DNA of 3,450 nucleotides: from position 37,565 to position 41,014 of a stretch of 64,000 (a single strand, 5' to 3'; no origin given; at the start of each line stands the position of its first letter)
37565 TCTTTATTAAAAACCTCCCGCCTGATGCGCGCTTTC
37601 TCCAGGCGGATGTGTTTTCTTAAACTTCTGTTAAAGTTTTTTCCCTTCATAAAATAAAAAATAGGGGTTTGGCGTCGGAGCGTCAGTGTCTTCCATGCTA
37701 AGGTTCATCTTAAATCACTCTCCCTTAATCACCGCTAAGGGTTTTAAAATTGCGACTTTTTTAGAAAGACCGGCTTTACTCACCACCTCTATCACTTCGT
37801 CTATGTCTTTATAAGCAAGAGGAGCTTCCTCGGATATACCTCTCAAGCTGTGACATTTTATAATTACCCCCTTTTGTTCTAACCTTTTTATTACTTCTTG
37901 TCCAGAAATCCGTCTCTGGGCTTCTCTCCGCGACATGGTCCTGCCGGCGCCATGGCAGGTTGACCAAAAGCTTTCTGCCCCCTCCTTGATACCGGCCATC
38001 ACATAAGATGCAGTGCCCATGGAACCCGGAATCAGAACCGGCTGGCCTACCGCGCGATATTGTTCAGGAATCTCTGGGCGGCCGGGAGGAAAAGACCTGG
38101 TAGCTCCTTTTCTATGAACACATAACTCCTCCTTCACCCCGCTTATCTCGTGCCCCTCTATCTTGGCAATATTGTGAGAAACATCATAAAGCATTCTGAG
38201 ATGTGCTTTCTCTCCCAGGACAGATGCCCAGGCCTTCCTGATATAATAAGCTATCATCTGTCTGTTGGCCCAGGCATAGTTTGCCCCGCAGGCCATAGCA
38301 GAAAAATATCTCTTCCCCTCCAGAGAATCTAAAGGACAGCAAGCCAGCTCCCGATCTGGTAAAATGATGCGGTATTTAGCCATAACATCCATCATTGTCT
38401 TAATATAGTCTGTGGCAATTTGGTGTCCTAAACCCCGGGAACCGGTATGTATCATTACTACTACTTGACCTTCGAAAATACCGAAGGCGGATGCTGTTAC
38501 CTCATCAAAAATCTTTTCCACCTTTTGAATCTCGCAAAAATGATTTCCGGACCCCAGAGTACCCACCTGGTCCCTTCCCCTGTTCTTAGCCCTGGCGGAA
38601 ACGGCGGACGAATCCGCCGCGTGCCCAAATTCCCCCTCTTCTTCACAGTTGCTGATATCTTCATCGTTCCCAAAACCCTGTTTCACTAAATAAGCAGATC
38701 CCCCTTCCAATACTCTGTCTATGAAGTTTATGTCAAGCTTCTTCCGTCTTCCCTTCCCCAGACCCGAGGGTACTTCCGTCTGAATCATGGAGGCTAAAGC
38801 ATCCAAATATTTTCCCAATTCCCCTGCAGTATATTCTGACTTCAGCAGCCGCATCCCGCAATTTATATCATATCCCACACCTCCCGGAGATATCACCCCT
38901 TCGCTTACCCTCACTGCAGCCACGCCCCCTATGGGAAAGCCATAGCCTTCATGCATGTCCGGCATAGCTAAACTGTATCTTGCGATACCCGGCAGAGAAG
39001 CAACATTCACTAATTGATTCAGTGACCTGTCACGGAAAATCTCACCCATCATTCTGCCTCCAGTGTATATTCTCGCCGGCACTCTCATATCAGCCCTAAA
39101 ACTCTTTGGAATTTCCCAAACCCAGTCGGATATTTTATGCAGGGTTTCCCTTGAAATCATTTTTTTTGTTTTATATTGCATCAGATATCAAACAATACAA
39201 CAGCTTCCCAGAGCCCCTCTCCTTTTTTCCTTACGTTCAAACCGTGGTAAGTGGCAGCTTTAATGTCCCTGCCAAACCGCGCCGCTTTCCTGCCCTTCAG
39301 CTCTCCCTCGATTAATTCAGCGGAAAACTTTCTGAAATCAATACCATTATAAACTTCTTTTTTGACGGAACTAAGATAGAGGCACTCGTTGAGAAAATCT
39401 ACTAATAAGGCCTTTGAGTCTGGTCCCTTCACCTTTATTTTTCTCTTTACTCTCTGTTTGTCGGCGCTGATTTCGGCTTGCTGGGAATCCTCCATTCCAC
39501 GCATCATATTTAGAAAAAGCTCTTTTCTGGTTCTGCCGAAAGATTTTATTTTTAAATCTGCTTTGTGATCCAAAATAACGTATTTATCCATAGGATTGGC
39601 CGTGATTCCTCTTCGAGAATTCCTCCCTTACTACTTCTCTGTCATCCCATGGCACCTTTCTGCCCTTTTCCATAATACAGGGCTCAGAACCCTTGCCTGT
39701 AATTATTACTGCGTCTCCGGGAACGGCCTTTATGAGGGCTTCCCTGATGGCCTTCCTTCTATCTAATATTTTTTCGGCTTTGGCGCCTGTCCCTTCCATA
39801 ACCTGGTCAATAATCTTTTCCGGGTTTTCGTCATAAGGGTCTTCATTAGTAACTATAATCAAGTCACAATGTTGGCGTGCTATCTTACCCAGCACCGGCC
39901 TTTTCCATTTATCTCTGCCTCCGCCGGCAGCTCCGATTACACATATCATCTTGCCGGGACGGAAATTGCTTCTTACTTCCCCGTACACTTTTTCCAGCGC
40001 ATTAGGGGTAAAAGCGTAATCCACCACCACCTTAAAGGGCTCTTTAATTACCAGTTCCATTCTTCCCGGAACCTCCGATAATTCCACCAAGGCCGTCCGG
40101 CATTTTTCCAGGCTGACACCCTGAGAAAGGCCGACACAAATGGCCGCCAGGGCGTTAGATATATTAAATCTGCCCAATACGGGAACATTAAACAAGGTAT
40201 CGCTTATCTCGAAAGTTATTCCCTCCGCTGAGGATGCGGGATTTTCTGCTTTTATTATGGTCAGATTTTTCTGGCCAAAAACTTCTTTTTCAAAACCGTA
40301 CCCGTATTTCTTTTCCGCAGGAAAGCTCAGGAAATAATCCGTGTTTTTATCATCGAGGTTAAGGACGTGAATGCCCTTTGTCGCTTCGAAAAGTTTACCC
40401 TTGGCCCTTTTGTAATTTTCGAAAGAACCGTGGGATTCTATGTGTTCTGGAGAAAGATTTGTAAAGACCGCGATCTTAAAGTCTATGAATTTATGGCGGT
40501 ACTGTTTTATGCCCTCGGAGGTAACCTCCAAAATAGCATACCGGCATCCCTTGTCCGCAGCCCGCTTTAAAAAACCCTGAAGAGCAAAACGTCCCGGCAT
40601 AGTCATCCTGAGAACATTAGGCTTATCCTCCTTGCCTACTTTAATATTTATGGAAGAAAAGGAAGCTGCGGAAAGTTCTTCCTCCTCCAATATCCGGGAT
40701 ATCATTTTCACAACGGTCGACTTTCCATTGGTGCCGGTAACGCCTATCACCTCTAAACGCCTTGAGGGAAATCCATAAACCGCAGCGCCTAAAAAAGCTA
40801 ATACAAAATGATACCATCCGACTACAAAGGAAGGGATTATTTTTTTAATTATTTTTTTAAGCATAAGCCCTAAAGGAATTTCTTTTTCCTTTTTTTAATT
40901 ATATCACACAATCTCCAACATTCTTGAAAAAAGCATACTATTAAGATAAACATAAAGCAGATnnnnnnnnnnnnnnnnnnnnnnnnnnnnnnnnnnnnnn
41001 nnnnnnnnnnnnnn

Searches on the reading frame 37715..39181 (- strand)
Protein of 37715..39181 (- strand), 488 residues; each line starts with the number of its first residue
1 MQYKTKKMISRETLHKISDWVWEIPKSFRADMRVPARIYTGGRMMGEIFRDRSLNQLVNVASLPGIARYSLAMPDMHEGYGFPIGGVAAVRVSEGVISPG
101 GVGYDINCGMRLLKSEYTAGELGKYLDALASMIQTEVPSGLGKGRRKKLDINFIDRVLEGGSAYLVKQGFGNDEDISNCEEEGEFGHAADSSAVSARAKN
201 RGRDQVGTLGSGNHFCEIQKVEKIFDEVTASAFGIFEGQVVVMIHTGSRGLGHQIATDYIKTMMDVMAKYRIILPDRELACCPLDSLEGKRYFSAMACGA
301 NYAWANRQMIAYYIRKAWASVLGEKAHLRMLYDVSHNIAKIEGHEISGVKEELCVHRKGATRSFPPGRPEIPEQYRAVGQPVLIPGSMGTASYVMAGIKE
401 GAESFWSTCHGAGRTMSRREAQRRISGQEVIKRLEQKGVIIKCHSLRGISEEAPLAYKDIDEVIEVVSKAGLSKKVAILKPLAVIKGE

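Call 3: search_protein_families(library=pfam, proteins=[window:37715-39181:-], max_evalue=0.01)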
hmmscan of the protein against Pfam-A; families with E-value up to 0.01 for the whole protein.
window:37715-39181:- (488 aa): 1 family
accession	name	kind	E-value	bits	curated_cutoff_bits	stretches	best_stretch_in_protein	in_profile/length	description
PF01139.22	RtcB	-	7.5e-170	566.2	27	1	56-487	1-426/426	tRNA-splicing ligase RtcB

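Call 4: search_protein_families(library=ncbifam, proteins=[window:37715-39181:-], max_evalue=0.01)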
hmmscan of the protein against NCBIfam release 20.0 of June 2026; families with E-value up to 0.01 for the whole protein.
window:37715-39181:- (488 aa): 4 families
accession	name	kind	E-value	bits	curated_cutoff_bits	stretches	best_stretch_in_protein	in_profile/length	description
NF038162.1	RtcB_rel_intein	exception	2.4e-196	654.7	1150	2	107-487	578-961/961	intein-containing RtcB family protein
NF007153.0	PRK09588.1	equivalog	1.7e-59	201.7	407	2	189-486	112-372/379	RNA ligase RtcB family protein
TIGR03073.1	release_rtcB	hypoth_equivalog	1.9e-50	171.8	271.8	2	191-481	103-356/356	RNA ligase RtcB family protein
NF052663.1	RtcB_rel_intein2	exception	2.4e-38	132.4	1050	2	200-487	375-626/626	intein-containing RctB family protein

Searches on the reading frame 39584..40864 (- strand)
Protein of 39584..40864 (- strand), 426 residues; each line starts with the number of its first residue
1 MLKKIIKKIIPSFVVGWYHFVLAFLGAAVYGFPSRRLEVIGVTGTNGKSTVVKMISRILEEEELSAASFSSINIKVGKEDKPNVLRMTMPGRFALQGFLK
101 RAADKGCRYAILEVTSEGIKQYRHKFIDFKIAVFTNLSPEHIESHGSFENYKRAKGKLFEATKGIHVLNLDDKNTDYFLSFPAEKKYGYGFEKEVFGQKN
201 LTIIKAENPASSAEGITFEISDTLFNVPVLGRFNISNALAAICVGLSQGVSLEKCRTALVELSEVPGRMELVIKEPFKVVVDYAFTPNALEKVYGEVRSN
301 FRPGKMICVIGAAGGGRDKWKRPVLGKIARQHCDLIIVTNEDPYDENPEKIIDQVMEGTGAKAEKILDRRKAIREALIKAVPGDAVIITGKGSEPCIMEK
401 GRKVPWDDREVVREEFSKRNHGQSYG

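Call 10: search_protein_families(library=pfam, proteins=[window:39584-40864:-], max_evalue=0.001)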
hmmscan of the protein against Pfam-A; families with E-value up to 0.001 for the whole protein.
window:39584-40864:- (426 aa): 2 families
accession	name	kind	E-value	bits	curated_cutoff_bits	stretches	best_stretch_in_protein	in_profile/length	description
PF08245.18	Mur_ligase_M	-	1.7e-42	146.1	24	1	42-244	1-199/200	Mur ligase middle domain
PF02875.26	Mur_ligase_C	-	9.7e-24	85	28.4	1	267-392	1-127/127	Mur ligase, glutamate ligase domain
